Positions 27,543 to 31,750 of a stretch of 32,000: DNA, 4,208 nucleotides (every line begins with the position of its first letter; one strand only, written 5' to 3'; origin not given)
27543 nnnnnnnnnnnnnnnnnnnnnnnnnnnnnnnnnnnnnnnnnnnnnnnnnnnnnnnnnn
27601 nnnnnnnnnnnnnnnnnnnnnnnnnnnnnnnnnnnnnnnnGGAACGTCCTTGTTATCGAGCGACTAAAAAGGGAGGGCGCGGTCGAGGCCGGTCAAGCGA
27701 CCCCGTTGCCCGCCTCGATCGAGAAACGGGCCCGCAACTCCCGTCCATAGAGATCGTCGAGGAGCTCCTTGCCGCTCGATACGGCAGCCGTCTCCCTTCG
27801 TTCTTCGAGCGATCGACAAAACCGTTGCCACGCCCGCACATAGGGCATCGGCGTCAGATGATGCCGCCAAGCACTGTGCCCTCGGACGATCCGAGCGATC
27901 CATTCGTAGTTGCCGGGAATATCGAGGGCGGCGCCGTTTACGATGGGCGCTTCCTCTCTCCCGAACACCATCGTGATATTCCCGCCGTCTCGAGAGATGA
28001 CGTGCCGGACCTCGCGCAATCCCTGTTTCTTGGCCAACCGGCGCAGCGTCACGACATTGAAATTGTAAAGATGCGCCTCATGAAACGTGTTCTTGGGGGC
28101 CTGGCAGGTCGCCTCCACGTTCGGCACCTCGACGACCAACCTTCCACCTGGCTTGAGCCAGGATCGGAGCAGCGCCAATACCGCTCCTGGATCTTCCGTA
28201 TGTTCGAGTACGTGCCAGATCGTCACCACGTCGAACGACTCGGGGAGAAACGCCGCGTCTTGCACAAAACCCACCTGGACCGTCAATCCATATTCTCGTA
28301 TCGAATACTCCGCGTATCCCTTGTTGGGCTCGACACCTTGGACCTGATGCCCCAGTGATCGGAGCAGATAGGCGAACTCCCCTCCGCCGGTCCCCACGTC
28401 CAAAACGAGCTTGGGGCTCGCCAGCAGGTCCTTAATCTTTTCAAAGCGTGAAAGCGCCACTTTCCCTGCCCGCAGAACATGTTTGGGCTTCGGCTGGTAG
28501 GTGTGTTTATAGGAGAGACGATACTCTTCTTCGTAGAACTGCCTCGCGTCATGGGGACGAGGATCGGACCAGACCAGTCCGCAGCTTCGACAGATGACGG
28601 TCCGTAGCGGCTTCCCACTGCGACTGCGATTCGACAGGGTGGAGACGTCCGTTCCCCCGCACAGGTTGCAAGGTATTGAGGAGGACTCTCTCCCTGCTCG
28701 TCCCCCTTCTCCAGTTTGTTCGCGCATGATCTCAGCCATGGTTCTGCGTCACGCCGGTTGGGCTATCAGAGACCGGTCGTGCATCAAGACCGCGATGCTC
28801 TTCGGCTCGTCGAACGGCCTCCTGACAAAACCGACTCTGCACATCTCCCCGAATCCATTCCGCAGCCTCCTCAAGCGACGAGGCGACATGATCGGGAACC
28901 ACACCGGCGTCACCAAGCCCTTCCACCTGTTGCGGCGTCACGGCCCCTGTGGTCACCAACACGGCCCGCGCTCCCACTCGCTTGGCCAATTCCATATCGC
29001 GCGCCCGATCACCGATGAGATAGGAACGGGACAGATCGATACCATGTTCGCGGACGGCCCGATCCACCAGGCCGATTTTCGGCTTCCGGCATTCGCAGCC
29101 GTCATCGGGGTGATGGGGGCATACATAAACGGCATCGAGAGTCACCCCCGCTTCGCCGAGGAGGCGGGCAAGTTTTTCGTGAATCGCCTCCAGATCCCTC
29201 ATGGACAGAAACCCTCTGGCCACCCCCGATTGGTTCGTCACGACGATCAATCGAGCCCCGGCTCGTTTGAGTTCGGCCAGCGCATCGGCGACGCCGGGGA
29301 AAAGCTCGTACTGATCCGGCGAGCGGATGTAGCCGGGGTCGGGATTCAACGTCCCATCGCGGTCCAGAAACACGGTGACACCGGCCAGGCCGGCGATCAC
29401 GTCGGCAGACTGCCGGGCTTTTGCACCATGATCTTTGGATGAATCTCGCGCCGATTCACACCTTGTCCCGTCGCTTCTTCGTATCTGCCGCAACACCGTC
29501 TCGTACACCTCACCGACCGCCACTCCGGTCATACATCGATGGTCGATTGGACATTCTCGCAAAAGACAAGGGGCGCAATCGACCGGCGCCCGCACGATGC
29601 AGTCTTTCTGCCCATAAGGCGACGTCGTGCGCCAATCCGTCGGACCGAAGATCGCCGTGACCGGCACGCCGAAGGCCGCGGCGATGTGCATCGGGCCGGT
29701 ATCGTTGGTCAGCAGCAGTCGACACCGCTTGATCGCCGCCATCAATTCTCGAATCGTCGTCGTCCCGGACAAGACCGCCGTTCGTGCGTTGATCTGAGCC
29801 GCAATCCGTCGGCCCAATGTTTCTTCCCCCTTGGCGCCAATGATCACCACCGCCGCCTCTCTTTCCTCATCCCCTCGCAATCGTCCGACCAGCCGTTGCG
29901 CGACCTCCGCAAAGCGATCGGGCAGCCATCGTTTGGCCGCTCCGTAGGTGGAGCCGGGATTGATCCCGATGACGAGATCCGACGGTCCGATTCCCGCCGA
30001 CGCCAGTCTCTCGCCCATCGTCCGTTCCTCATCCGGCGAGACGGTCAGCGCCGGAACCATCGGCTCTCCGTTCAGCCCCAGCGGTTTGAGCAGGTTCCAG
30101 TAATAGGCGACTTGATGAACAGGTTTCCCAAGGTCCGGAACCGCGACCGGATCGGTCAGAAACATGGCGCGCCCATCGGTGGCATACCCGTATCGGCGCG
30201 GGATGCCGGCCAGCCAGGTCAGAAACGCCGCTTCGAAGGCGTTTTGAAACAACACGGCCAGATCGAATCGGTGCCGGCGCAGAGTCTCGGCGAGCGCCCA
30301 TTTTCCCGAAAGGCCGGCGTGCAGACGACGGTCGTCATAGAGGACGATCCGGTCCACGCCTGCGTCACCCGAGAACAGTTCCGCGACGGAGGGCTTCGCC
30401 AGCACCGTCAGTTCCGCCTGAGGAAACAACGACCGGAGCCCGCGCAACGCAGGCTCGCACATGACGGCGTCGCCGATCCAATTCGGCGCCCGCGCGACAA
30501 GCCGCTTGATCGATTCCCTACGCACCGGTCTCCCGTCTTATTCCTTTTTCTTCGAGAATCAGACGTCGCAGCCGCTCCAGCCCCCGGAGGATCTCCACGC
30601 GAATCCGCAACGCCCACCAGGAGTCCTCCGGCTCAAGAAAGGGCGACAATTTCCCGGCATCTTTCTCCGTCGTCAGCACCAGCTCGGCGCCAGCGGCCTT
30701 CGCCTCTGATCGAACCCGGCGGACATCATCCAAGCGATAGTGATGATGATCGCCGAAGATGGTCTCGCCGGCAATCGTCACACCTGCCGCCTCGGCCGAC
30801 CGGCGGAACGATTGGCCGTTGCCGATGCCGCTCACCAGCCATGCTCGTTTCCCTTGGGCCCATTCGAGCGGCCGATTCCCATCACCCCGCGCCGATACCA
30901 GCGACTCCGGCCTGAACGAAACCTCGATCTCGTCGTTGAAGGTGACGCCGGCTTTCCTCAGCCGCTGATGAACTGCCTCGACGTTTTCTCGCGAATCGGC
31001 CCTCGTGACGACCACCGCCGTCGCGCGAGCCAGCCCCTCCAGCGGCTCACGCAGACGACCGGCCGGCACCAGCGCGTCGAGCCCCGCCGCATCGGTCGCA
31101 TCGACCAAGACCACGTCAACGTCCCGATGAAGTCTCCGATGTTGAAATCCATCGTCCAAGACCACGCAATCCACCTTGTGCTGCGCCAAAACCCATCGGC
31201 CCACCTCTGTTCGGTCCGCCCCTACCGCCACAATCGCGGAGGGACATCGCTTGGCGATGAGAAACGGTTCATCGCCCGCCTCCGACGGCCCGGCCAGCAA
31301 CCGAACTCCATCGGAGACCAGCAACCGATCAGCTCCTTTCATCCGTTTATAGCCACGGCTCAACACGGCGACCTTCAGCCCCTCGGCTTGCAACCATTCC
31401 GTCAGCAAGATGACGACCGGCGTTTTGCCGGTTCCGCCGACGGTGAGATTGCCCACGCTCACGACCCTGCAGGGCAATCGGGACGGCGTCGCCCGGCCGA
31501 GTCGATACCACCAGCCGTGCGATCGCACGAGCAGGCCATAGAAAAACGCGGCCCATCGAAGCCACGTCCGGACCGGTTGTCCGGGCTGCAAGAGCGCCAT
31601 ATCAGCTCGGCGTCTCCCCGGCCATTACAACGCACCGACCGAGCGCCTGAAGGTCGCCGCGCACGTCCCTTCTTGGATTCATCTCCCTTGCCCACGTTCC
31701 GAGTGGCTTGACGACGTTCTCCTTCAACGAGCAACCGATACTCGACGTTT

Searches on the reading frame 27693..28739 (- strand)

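Call 18: search_protein_families(library=pfam, proteins=[window:27693-28739:-], max_evalue=0.01)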
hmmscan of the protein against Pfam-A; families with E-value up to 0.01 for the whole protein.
window:27693-28739:- (348 aa): 10 families
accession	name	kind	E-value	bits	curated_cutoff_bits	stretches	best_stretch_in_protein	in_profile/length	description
PF13489.12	Methyltransf_23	-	2.2e-21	76.7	27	1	104-242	15-160/164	Methyltransferase domain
PF08241.18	Methyltransf_11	-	7.5e-15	55.8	21.2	1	113-203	1-95/95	Methyltransferase domain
PF13649.12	Methyltransf_25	-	2.8e-12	47.6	27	1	112-199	1-97/97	Methyltransferase domain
PF08242.18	Methyltransf_12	-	5.3e-11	43.5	30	1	113-201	1-98/98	Methyltransferase domain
PF13847.12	Methyltransf_31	-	1.4e-09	38.2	27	1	112-213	7-119/145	Methyltransferase domain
PF07021.18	MetW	-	6.3e-06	26.4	21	1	99-208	4-112/193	Methionine biosynthesis protein MetW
PF08003.17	Methyltransf_9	-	7.7e-05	22.2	23.8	1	109-247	116-266/315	Protein of unknown function (DUF1698)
PF01209.24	Ubie_methyltran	-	0.00048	20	20.1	1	109-208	48-157/233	ubiE/COQ5 methyltransferase family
PF14354.12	Lar_restr_allev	-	0.0043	17.7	28.6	0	23-59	5-34/58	Restriction alleviation protein Lar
PF05219.18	DREV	-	0.0098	15.5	26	0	108-204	94-187/265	DREV methyltransferase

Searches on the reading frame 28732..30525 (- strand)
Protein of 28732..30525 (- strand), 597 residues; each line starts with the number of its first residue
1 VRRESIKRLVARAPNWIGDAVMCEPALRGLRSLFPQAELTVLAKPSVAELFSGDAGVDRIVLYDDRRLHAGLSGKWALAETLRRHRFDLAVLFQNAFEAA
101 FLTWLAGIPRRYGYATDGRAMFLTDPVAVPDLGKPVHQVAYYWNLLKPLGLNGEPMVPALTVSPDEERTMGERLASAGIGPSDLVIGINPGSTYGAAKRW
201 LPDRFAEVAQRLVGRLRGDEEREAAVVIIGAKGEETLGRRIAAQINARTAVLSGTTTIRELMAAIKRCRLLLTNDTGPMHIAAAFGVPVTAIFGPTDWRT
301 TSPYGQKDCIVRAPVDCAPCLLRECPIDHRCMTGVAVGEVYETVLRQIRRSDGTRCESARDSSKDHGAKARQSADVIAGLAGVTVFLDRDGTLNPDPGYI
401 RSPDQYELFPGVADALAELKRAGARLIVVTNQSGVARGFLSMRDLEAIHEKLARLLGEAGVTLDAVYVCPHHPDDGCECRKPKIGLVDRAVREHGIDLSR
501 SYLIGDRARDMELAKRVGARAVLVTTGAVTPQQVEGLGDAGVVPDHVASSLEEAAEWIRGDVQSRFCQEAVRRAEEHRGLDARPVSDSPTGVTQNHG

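Call 18: search_protein_families(library=pfam, proteins=[window:28732-30525:-], max_evalue=0.01)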
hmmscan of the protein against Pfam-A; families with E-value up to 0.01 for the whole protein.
window:28732-30525:- (597 aa): 7 families
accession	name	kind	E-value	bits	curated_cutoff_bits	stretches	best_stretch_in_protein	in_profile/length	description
PF01075.23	Glyco_transf_9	-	4.1e-41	141.4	22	1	76-328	2-244/247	Glycosyltransferase family 9 (heptosyltransferase)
PF13242.12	Hydrolase_like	-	1.8e-16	60.3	22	1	479-554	2-75/75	HAD-hyrolase-like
PF00702.32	Hydrolase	-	7.9e-11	43.1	26.4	1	371-518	68-191/191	haloacid dehalogenase-like hydrolase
PF13419.12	HAD_2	-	3.8e-08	34.1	23.8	1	477-524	131-178/178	Haloacid dehalogenase-like hydrolase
PF08645.17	PNK3P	-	5e-08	33.3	22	1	402-509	23-128/161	Polynucleotide kinase 3 phosphatase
PF12710.13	HAD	-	7.6e-06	26.9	27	1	408-515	85-189/189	haloacid dehalogenase-like hydrolase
PF13344.12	Hydrolase_6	-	1.3e-05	25.6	27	1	385-437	1-44/101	Haloacid dehalogenase-like hydrolase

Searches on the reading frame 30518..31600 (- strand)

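Call 18: search_protein_families(library=pfam, proteins=[window:30518-31600:-], max_evalue=0.01)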
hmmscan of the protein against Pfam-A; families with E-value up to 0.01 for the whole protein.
window:30518-31600:- (360 aa): 1 family
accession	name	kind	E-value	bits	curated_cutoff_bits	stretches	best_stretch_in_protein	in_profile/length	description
PF02606.20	LpxK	-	1.1e-87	294.7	27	1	12-344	3-319/328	Tetraacyldisaccharide-1-P 4'-kinase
